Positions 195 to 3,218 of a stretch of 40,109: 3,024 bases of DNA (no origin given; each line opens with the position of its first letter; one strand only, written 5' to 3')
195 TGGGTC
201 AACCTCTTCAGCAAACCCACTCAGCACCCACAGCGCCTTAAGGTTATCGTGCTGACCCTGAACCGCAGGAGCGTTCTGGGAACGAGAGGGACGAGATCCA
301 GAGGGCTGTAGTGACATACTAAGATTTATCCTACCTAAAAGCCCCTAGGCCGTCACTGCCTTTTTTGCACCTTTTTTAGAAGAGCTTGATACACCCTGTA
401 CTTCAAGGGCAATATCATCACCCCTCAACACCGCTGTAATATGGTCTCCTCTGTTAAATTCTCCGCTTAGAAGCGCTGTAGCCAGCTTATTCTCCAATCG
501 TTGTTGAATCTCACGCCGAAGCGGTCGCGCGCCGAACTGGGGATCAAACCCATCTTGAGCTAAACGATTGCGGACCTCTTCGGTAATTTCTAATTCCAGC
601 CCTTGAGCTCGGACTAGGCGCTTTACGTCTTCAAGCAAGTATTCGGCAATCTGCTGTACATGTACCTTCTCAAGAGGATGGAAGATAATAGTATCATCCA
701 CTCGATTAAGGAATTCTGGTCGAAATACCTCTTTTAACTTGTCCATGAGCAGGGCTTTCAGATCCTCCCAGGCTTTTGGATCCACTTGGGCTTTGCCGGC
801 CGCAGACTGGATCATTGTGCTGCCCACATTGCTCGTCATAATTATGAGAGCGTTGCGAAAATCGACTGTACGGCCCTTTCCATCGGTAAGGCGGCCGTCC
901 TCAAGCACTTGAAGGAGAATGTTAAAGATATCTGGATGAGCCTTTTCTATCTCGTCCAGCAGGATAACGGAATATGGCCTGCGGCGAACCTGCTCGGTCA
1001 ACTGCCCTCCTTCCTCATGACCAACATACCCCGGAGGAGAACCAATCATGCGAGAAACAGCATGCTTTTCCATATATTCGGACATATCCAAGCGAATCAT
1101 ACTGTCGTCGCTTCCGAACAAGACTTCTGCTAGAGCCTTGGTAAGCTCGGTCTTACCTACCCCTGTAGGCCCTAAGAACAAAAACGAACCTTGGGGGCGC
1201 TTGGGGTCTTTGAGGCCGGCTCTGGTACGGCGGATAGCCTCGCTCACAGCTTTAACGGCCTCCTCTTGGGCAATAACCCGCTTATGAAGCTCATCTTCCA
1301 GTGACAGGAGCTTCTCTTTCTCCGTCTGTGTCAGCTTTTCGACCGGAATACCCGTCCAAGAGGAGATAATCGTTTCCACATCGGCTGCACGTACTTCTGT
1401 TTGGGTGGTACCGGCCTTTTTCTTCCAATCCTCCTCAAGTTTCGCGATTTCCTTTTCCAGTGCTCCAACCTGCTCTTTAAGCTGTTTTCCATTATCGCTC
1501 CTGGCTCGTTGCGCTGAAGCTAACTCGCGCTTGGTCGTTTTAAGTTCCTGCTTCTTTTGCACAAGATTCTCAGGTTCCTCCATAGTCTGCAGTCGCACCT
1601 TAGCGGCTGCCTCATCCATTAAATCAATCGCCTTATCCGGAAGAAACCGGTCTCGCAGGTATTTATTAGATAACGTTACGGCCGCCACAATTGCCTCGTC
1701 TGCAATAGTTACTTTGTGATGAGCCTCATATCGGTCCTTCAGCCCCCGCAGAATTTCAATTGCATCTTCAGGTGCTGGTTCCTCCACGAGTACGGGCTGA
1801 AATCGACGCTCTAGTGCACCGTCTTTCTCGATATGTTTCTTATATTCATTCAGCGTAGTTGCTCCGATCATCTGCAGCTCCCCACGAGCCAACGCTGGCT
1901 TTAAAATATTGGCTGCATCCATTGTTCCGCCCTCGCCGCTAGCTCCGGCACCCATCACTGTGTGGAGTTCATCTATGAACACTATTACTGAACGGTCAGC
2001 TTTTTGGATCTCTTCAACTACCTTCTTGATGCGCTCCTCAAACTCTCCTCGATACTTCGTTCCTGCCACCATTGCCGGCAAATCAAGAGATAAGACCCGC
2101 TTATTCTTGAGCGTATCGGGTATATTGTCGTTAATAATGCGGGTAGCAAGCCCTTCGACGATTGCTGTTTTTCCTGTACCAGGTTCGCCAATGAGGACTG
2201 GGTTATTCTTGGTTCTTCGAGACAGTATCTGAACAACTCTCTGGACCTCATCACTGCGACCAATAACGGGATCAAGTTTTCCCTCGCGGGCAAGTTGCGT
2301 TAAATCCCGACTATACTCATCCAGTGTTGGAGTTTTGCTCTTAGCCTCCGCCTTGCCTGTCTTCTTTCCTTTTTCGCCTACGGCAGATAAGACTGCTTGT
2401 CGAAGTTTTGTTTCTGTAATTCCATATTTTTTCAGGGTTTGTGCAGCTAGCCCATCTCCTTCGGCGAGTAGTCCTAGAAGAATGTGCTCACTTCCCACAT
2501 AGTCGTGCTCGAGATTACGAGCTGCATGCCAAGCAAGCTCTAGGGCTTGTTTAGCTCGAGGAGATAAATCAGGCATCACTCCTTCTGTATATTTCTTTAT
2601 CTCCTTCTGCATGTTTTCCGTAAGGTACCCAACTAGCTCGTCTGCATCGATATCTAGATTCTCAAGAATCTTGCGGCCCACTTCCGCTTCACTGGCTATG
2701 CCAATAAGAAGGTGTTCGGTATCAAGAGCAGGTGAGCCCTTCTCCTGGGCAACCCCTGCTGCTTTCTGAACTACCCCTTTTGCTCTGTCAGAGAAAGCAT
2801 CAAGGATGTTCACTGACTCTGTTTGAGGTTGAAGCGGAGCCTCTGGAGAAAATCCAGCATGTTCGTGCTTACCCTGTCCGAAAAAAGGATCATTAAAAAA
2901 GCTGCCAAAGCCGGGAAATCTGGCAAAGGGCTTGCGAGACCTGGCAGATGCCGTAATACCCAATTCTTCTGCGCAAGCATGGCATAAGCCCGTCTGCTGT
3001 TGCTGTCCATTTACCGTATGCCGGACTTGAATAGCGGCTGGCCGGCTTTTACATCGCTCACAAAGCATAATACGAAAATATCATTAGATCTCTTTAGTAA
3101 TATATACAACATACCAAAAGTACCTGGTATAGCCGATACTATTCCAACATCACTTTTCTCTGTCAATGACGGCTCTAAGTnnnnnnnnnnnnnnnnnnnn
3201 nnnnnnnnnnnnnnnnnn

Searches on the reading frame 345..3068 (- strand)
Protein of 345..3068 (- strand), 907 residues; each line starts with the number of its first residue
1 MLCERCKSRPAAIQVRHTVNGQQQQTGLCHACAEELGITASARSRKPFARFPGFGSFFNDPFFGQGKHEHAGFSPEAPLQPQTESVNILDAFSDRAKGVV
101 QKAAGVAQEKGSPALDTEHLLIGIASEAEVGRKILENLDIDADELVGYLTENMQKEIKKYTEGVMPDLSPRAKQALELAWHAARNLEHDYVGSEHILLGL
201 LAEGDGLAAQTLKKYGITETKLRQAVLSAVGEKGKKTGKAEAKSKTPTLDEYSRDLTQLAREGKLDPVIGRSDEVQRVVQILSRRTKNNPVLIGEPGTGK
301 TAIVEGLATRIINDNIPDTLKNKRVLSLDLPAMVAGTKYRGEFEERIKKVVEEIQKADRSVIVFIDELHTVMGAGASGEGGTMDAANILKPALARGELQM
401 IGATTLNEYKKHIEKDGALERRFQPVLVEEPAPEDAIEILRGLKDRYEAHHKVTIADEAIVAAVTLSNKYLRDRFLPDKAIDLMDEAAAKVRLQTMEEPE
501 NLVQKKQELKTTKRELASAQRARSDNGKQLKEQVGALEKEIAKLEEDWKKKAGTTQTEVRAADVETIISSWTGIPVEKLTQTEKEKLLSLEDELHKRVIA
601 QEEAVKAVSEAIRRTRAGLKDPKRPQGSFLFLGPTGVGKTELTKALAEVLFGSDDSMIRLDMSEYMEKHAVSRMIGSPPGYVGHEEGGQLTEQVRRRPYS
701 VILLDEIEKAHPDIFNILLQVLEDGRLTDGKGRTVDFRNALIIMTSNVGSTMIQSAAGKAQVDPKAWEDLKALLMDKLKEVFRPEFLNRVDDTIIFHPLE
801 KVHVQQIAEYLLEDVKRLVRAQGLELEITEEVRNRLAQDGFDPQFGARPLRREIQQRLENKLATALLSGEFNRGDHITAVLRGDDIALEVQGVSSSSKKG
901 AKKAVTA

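Call 14: search_protein_families(library=ncbifam, proteins=[window:345-3068:-])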
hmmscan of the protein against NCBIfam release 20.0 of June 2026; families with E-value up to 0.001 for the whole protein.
window:345-3068:- (907 aa): 28 families (the best 25 are shown)
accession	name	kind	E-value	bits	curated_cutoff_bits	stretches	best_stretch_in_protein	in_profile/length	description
TIGR03346.1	chaperone_ClpB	equivalog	0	1048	1232.1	2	504-887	469-851/853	ATP-dependent chaperone ClpB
NF033607.0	disagg_AAA_ClpG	exception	3.7e-294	978.2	1900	1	2-885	5-880/932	AAA family protein disaggregase ClpG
NF033606.1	heat_AAA_ClpK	exception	1.5e-276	920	1900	1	91-890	111-905/949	heat shock survival AAA family ATPase ClpK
NF008118.0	PRK10865.1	equivalog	2.2e-261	869.5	1417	2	558-886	530-853/857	ATP-dependent chaperone ClpB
TIGR02639.1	ClpA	equivalog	1.3e-238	794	993.15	1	95-878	4-731/734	ATP-dependent Clp protease ATP-binding subunit ClpA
TIGR03345.1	VI_ClpV1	equivalog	5.1e-236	785.9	884.95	2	96-558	5-476/852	type VI secretion system ATPase TssH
NF008263.0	PRK11034.1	equivalog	2.1e-184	614.5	1350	2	557-899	419-753/758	ATP-dependent Clp protease ATP-binding subunit ClpA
NF003745.1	PRK05342.1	equivalog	2.3e-11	43.2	359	0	582-650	57-133/418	ATP-dependent Clp protease ATP-binding subunit ClpX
TIGR03922.1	T7SS_EccA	equivalog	2.7e-10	39.5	466.65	1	286-486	311-507/557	type VII secretion AAA-ATPase EccA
NF003229.0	PRK04195.1-5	equivalog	4.8e-09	35.4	280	1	597-708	18-113/413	replication factor C large subunit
NF009067.0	PRK12402.1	equivalog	1.1e-08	34.5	317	1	263-367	12-111/340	replication factor C small subunit 2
NF041006.2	cell_div_CdvC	equivalog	3.7e-08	32.7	650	1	292-387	139-226/370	cell division protein CdvC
TIGR00764.1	lon_rel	equivalog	4.1e-08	32.3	516.6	0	265-332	17-82/608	ATP-dependent protease LonB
NF005304.0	PRK06835.1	equivalog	6e-08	32.2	215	1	604-668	161-225/330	ATP-binding protein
NF001679.0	PRK00440.1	equivalog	2.7e-07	30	303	0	628-655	41-68/322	replication factor C small subunit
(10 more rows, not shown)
